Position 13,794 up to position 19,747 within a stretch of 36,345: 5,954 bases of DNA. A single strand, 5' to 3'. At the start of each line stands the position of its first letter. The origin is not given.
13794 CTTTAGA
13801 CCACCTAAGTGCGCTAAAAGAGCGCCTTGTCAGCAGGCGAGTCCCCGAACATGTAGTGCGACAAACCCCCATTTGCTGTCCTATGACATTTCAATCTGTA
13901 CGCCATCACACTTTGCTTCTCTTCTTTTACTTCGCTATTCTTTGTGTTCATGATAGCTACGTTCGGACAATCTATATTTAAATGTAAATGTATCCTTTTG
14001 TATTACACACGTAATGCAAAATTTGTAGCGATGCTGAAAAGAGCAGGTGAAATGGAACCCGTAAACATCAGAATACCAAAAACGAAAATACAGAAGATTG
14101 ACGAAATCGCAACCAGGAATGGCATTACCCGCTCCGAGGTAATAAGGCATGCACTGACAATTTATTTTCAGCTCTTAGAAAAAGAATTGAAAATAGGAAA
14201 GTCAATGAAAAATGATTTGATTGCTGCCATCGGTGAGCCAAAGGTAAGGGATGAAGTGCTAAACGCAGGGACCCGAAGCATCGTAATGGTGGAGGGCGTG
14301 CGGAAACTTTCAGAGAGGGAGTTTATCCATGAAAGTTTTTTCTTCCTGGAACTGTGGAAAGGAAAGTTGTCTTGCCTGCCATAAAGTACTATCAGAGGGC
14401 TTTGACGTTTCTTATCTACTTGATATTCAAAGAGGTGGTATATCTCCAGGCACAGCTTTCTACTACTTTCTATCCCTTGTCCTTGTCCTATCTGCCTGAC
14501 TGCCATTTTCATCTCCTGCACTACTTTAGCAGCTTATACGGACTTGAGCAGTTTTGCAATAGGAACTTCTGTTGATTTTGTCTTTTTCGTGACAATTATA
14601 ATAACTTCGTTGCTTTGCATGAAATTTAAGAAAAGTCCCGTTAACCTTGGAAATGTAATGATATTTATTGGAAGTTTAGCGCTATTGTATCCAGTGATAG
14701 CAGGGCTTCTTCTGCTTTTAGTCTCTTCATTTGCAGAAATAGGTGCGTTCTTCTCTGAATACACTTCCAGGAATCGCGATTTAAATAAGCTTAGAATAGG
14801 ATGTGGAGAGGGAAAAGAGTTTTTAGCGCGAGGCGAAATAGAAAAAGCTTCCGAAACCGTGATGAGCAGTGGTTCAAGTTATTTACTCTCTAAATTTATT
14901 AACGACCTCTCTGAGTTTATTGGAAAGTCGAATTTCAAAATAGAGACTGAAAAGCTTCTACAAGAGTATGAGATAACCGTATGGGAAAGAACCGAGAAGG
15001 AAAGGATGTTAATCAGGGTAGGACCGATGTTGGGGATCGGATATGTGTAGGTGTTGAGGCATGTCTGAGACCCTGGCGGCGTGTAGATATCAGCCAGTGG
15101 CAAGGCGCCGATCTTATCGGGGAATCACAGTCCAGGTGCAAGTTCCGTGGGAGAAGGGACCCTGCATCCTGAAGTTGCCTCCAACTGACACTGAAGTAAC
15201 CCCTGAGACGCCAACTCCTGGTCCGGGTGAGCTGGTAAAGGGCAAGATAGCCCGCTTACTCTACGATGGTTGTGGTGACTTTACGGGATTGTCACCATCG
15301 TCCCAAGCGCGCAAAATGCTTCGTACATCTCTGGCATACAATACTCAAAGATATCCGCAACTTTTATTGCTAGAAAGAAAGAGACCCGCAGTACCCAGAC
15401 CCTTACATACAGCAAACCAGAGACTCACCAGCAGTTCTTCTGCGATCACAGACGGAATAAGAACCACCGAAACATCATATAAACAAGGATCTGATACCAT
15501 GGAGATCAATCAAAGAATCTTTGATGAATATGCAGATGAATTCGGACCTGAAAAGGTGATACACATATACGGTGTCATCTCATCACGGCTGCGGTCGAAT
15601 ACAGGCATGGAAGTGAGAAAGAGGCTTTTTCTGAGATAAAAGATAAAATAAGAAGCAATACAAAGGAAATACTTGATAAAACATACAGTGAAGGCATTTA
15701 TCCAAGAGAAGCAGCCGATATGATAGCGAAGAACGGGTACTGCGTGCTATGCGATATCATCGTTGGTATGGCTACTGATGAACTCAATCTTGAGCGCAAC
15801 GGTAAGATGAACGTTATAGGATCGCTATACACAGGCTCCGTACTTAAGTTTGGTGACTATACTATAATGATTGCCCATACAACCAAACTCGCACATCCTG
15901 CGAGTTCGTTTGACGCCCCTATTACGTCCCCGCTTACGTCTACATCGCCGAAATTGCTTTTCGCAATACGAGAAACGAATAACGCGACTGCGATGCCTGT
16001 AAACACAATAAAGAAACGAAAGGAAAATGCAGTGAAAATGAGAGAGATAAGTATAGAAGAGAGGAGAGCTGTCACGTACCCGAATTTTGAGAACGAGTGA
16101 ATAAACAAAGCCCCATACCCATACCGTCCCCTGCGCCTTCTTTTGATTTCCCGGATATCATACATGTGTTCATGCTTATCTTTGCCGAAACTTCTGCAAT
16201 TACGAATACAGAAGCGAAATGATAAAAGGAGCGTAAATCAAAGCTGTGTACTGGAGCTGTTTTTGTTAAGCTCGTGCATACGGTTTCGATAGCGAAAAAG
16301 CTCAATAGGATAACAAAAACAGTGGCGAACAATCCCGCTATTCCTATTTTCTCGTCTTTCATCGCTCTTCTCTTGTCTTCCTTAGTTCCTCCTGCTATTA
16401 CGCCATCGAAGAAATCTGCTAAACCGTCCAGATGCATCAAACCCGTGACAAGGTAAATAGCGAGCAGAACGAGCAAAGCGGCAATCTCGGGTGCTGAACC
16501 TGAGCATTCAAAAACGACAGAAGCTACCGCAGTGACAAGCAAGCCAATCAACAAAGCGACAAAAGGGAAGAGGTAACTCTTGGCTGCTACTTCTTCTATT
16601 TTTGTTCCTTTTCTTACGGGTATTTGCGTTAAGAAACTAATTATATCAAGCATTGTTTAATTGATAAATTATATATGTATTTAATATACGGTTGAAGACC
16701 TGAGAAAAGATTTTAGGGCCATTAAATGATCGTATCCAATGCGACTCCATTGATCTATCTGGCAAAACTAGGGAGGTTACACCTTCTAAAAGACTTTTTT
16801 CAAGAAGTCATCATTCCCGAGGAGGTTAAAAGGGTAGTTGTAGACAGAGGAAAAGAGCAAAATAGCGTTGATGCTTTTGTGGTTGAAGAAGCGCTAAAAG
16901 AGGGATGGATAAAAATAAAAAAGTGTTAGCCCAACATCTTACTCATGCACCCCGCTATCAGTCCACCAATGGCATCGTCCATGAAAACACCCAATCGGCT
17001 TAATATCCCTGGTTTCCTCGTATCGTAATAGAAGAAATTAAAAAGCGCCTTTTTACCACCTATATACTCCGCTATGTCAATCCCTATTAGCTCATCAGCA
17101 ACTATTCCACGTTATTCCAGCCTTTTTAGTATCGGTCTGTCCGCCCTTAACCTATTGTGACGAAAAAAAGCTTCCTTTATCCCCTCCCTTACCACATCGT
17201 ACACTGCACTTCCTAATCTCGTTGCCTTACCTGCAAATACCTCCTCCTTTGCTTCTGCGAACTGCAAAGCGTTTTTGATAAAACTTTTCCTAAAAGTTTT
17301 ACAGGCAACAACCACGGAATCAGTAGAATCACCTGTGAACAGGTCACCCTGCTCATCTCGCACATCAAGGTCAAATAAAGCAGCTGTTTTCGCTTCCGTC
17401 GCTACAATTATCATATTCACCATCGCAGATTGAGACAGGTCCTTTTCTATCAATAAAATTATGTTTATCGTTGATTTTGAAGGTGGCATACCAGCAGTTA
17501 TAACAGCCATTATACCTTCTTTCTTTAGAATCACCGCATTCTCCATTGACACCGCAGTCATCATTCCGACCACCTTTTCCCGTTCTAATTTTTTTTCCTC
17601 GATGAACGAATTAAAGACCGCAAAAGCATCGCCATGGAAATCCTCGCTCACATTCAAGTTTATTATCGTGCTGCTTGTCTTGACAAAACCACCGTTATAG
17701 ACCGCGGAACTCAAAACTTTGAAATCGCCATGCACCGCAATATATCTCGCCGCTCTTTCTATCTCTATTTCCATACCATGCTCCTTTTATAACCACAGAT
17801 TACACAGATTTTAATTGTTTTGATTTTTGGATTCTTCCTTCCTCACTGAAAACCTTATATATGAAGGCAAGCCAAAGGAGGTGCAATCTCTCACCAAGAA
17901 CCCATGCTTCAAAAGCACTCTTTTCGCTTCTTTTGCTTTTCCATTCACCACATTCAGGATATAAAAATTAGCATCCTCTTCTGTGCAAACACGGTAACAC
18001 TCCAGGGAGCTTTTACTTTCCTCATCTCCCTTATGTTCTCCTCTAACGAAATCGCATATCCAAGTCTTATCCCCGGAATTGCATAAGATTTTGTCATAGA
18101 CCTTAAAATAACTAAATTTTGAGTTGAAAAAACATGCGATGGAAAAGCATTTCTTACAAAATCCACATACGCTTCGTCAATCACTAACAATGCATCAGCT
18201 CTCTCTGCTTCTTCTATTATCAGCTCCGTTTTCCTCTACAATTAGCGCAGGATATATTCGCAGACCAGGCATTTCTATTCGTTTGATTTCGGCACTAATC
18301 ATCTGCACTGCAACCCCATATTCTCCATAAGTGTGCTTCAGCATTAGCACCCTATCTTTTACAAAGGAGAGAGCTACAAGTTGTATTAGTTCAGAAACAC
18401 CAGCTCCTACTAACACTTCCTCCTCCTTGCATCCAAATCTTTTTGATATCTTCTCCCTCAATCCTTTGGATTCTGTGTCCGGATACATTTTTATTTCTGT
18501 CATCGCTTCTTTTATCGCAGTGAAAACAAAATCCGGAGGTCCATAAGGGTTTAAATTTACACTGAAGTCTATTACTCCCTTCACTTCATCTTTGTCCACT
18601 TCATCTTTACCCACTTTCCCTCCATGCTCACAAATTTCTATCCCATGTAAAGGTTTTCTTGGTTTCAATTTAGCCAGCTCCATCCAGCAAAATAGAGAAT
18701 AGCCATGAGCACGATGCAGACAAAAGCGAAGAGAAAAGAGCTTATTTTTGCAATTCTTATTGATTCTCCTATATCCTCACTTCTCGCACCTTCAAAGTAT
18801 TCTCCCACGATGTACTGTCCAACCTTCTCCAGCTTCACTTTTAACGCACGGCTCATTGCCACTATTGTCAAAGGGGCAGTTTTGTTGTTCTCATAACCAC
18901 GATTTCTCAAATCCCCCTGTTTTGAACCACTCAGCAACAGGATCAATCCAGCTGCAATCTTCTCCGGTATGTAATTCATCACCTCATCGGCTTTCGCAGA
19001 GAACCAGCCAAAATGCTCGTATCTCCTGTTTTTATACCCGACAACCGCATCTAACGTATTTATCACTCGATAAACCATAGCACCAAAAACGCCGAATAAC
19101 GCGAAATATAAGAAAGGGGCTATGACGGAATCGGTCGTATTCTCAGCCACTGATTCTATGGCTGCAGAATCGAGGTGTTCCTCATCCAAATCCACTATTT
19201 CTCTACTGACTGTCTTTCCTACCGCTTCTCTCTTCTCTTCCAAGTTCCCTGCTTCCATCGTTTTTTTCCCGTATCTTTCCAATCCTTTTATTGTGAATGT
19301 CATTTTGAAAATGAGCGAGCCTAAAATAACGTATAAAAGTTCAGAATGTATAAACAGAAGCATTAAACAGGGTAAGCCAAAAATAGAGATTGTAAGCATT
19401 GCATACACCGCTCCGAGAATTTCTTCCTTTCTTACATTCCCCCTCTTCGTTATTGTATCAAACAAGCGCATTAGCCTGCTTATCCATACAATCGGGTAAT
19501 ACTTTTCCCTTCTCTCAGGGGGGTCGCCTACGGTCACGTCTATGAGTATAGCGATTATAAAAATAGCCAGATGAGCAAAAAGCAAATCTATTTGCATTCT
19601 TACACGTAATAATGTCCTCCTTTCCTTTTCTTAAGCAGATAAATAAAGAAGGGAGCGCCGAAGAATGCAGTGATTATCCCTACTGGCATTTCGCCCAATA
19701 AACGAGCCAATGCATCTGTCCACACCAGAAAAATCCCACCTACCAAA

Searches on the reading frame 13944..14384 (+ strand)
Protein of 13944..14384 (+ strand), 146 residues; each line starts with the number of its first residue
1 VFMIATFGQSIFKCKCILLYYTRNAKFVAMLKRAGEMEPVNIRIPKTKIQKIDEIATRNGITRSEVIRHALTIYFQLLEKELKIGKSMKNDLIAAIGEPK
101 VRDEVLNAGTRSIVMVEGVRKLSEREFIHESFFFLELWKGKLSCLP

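Call 10: search_protein_families(library=pfam, proteins=[window:13944-14384:+], max_evalue=0.001)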
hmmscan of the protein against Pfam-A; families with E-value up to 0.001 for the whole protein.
window:13944-14384:+ (146 aa): 1 family
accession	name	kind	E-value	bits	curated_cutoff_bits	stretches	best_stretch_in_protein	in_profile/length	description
PF01402.27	RHH_1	-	8.1e-05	22.9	20.5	1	40-71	2-33/39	Ribbon-helix-helix protein, copG family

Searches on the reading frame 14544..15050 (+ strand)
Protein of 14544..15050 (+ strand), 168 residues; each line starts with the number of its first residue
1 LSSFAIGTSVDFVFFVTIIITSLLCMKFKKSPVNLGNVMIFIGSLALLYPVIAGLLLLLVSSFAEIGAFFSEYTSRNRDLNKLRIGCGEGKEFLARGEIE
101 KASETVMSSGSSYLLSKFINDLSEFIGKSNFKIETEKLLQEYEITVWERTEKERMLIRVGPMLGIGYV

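Call 10: search_protein_families(library=pfam, proteins=[window:14544-15050:+], max_evalue=0.001)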
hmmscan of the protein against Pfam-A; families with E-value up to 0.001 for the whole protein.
window:14544-15050:+ (168 aa): 1 family
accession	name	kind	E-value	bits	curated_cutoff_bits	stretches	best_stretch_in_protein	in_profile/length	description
PF09930.14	DUF2162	-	8.5e-05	22.5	34.4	1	1-52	125-181/223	Predicted transporter (DUF2162)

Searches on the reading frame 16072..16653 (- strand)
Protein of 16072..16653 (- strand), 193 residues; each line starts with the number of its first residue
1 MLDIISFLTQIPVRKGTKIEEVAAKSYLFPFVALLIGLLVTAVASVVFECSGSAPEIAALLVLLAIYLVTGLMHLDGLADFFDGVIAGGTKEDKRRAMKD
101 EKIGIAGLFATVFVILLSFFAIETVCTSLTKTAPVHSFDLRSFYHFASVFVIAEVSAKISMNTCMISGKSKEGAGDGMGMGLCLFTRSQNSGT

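Call 10: search_protein_families(library=pfam, proteins=[window:16072-16653:-], max_evalue=0.001)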
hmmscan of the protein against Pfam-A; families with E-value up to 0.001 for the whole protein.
window:16072-16653:- (193 aa): 1 family
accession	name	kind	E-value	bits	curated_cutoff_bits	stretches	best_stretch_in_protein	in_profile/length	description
PF02654.20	CobS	-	1.1e-32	114.3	23.2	1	5-179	2-141/207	Cobalamin-5-phosphate synthase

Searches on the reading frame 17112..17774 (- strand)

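Call 4: search_protein_families(library=pfam, proteins=[window:17112-17774:-], max_evalue=0.01)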
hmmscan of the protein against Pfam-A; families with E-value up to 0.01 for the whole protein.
window:17112-17774:- (220 aa): 1 family
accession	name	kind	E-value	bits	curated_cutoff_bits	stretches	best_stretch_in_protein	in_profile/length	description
PF01955.23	CbiZ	-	1.5e-39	136.4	27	1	17-198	5-190/191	Adenosylcobinamide amidohydrolase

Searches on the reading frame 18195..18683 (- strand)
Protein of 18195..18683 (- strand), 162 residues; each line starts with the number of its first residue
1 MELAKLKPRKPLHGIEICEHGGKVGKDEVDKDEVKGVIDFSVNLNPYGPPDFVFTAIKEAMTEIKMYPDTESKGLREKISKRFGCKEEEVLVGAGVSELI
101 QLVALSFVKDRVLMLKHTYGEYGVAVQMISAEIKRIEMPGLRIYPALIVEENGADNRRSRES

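Call 10: search_protein_families(library=pfam, proteins=[window:18195-18683:-], max_evalue=0.001)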
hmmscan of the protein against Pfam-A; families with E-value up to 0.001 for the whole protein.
window:18195-18683:- (162 aa): 1 family
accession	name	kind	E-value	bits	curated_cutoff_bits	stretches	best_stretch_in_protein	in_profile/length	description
PF00155.27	Aminotran_1_2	-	2.3e-10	40.6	19.7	1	36-137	2-119/361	Aminotransferase class I and II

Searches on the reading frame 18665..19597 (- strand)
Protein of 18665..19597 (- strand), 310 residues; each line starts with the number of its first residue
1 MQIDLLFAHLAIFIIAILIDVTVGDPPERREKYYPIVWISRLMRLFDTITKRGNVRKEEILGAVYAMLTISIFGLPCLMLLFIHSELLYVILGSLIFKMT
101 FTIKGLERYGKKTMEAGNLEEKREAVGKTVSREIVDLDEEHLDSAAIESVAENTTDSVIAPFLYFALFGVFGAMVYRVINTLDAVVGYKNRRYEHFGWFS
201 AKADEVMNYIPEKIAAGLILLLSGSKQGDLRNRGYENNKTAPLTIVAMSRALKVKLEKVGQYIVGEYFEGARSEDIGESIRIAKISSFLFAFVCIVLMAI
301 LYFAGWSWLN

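Call 4: search_protein_families(library=pfam, proteins=[window:18665-19597:-], max_evalue=0.01)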
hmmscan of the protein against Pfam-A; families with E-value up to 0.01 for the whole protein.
window:18665-19597:- (310 aa): 1 family
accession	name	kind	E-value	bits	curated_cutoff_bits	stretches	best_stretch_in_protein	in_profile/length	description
PF03186.18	CobD_Cbib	-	8.6e-66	222.5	34.4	1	14-285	2-275/282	CobD/Cbib protein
